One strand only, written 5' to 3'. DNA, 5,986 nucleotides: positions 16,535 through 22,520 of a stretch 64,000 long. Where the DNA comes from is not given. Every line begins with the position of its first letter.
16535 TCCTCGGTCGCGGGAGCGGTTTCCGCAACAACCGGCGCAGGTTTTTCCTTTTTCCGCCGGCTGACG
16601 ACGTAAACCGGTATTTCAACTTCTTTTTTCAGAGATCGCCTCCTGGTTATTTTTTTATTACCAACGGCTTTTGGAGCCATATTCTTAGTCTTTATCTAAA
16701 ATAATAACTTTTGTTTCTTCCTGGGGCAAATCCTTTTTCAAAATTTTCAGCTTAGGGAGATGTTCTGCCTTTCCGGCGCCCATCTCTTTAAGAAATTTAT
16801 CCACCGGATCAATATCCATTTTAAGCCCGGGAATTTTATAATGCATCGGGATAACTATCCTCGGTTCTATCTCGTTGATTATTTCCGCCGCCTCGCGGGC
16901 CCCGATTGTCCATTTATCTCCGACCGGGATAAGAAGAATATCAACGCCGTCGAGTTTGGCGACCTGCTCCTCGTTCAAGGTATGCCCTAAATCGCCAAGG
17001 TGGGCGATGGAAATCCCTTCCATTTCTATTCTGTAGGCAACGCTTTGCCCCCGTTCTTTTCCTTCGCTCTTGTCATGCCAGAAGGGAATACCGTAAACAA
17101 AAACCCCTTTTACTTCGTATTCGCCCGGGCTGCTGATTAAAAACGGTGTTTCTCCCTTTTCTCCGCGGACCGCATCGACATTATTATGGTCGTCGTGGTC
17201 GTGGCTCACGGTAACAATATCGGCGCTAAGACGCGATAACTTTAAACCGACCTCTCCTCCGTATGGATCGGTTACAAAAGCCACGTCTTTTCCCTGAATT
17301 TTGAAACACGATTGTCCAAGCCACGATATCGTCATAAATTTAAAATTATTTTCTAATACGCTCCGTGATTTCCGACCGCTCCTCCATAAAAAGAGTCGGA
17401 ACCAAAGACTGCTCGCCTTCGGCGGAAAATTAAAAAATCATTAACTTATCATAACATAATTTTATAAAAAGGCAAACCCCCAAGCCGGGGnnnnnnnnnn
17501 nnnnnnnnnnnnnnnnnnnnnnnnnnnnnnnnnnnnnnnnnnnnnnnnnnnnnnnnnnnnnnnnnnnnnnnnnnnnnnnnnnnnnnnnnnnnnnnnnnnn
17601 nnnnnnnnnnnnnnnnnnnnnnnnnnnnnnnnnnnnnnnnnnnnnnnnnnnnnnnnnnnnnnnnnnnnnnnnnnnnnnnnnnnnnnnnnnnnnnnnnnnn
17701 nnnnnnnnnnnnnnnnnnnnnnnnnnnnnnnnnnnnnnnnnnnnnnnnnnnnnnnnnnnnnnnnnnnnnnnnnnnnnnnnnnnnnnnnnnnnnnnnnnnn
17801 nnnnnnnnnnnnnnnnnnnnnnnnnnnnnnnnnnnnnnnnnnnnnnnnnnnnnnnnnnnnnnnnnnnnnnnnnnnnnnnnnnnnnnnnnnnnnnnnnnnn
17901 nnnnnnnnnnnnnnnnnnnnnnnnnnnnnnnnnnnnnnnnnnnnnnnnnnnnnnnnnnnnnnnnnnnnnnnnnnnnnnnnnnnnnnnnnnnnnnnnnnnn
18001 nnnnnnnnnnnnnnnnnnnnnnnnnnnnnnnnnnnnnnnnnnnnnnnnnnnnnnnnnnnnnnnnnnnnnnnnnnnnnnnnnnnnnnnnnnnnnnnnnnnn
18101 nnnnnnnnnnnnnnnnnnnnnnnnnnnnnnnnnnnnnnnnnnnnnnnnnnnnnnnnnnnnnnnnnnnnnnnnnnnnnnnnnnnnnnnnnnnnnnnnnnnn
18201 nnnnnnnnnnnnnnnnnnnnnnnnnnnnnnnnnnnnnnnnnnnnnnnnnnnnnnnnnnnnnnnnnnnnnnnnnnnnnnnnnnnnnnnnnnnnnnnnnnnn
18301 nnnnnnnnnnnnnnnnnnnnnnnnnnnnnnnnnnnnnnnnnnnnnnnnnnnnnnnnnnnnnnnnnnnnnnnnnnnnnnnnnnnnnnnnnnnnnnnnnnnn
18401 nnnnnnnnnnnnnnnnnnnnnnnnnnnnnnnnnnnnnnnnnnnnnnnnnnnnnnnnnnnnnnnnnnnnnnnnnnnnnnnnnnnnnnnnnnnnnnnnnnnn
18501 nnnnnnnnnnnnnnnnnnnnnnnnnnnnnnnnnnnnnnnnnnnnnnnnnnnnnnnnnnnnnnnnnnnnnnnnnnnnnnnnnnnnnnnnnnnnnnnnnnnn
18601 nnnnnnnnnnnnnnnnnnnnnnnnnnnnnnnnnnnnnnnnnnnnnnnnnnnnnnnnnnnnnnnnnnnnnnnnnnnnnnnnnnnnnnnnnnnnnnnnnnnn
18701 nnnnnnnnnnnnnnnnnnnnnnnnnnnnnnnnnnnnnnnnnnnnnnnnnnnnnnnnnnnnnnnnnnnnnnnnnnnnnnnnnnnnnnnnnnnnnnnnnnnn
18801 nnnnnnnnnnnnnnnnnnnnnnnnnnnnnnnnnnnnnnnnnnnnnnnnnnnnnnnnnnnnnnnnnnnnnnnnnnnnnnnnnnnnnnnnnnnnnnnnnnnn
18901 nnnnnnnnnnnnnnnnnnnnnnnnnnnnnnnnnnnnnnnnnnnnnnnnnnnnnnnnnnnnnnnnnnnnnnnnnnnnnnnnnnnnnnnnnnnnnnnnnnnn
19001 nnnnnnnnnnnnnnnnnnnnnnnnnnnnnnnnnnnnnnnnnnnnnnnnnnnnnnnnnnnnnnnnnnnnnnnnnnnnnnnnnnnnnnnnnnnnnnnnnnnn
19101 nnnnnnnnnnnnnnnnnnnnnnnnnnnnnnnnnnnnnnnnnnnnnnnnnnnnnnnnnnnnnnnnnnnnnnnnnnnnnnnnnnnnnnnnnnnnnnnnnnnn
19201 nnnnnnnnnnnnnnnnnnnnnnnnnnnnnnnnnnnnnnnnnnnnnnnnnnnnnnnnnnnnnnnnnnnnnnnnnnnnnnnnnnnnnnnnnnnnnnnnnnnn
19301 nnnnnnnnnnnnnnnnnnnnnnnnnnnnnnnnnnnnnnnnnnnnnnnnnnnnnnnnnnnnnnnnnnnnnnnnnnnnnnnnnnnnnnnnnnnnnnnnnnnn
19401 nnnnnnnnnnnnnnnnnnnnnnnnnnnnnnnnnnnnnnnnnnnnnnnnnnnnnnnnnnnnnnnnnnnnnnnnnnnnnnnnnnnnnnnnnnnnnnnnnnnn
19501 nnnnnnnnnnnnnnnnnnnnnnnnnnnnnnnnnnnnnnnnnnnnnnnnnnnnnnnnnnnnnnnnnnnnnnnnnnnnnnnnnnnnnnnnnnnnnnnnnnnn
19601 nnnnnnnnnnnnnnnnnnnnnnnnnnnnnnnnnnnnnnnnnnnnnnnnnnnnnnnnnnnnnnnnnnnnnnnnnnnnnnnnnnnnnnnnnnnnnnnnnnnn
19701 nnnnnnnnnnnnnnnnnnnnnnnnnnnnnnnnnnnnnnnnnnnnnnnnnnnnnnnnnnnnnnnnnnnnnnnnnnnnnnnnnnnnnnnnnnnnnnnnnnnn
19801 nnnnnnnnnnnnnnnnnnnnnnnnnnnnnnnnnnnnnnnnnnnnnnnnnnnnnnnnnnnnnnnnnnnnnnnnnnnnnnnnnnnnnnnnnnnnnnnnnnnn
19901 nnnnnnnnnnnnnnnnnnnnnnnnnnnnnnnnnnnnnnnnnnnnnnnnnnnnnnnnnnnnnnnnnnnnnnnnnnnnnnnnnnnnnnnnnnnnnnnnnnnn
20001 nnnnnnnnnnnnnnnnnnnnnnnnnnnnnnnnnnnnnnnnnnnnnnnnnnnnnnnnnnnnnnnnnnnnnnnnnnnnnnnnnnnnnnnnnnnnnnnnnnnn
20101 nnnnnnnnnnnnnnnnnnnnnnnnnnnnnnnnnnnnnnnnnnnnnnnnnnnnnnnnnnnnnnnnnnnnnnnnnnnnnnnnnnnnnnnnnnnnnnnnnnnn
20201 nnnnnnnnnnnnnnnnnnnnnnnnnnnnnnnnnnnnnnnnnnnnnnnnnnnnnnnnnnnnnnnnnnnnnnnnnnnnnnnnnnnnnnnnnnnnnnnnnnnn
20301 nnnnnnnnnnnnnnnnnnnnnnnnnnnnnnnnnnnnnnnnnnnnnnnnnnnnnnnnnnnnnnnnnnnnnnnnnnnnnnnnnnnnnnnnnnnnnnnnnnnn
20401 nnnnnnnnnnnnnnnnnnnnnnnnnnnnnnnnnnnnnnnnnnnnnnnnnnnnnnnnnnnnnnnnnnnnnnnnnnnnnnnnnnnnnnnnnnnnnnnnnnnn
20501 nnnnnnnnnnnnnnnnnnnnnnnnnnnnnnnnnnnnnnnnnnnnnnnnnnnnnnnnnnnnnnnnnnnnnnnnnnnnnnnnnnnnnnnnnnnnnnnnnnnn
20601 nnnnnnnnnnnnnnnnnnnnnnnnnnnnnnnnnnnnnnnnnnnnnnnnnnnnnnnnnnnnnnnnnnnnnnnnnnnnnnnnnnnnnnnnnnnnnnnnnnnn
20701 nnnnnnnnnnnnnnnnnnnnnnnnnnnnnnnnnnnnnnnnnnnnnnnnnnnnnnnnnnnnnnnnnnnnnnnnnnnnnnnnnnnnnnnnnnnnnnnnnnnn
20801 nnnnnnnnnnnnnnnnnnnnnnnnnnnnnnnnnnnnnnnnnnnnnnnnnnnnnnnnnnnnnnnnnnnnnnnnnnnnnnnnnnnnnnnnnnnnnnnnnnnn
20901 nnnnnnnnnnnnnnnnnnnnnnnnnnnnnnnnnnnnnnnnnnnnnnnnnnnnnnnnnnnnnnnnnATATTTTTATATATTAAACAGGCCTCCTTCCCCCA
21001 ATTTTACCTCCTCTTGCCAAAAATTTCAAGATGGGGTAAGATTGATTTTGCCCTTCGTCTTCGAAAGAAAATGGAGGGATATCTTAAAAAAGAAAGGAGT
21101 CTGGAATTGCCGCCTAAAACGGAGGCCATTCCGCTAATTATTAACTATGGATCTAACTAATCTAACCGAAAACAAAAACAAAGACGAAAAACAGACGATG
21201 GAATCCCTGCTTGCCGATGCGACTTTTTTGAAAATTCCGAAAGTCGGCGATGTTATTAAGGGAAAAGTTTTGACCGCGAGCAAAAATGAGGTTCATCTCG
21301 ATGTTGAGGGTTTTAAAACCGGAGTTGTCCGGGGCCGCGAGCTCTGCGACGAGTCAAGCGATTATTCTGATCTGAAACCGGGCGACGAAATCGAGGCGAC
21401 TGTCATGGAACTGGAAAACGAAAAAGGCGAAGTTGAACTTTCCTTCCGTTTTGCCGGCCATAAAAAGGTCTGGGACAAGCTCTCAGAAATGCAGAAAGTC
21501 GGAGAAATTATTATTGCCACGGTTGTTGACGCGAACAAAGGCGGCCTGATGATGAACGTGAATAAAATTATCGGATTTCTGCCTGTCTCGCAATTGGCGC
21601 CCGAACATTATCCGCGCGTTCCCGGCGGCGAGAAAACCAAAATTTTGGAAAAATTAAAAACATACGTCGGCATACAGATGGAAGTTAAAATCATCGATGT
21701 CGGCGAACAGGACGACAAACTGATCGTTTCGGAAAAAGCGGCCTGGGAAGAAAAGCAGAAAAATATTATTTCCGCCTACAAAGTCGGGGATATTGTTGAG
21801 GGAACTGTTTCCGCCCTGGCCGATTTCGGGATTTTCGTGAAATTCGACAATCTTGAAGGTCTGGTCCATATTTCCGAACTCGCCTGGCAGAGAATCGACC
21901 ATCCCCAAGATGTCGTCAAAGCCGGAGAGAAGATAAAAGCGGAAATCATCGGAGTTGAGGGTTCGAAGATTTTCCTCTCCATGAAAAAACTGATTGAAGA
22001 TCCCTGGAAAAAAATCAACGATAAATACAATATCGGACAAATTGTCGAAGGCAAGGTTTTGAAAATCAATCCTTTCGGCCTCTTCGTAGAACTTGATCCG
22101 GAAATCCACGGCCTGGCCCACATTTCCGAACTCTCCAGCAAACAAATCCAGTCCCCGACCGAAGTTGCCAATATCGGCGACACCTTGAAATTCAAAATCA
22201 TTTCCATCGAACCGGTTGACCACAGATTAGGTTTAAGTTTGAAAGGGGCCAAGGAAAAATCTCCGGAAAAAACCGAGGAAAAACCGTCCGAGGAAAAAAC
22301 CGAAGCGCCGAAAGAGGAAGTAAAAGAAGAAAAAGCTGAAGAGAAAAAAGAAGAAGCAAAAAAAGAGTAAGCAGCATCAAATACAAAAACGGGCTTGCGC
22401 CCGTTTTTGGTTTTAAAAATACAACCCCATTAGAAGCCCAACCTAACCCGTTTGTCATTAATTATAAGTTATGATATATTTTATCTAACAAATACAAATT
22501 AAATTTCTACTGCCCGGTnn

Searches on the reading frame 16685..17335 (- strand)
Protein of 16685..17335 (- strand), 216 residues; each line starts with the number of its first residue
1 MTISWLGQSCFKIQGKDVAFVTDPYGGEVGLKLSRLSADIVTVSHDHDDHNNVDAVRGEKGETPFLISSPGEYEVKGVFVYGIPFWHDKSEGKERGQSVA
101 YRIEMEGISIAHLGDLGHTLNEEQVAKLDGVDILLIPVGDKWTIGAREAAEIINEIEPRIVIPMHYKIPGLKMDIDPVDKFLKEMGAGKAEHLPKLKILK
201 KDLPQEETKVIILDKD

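Call 19: search_protein_families(library=pfam, proteins=[window:16685-17335:-], max_evalue=0.001)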
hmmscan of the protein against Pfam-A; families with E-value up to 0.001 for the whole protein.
window:16685-17335:- (216 aa): 2 families
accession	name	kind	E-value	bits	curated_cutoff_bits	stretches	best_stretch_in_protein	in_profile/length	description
PF13483.12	Lactamase_B_3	-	5.1e-50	170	24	1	2-165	1-160/160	Beta-lactamase superfamily domain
PF12706.13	Lactamase_B_2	-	2.5e-13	50.5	27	1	80-166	105-200/200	Beta-lactamase superfamily domain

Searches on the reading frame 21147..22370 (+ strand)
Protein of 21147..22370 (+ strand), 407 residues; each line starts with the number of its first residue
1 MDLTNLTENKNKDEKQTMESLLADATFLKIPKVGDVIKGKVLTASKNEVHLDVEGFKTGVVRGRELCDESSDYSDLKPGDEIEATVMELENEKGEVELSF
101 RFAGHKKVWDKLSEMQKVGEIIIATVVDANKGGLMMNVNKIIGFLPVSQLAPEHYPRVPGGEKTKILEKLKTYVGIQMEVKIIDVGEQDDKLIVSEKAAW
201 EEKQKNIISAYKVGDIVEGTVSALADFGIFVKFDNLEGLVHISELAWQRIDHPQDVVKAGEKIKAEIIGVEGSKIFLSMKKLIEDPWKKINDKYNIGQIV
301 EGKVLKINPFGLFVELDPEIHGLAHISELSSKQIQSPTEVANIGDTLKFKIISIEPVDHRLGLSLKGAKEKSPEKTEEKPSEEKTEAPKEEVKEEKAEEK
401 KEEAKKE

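Call 20: search_protein_families(library=pfam, proteins=[window:21147-22370:+], max_evalue=0.001)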
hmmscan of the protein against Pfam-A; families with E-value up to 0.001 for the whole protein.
window:21147-22370:+ (407 aa): 5 families
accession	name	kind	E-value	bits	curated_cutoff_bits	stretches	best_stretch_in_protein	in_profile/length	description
PF00575.29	S1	-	1.8e-49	166.4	22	4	293-366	1-74/74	S1 RNA binding domain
PF23459.1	S1_RRP5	-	4.8e-17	62.7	27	1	297-365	4-72/72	RRP5 S1 domain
PF13509.12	S1_2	-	2e-05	25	21.8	0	296-318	1-23/61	S1 domain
PF21710.3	Spt6_S1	-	7.9e-05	23.3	27.5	0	293-365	13-86/91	Spt6, S1/OB domain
PF24685.1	OB_RRP5_4th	-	0.00016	22.1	31.5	0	295-359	7-76/92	RRP5 OB-fold domain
